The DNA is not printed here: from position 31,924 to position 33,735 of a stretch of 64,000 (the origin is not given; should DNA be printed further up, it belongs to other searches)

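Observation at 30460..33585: UbiA (DPPR-synthase-like) + HAD-IB phosphatase + GT-C membrane glycosyltransferase trio: putative polyprenyl-phospho-pentose glycosylation pathway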

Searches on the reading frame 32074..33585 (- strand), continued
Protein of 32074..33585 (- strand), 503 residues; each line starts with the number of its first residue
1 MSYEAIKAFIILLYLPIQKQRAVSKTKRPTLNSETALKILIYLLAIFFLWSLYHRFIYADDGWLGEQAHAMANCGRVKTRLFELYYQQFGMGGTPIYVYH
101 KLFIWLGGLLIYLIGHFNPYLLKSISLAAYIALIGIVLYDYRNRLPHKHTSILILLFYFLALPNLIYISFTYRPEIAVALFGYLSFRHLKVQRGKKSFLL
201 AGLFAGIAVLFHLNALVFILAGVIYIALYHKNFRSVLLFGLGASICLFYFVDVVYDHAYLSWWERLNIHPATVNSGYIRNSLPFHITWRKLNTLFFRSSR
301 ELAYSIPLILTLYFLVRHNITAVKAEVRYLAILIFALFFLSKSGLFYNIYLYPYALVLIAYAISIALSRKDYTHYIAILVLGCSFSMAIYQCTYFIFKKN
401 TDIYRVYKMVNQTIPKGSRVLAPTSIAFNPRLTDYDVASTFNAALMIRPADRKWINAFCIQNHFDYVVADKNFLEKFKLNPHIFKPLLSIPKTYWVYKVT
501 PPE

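Call 65: find_encoding_contigs(protein=P0007, flank=10000, max_places=1)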
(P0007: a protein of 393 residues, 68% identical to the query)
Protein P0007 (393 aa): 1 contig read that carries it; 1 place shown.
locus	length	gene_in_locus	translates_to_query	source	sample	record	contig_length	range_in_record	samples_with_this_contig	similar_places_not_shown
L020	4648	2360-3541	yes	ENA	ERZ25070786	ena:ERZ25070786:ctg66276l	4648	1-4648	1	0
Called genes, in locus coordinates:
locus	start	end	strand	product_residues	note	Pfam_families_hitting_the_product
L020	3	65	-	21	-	?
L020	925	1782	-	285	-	PF05598:DUF772, PF01609:DDE_Tnp_1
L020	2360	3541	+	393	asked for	-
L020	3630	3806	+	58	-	-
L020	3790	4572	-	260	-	PF12710:HAD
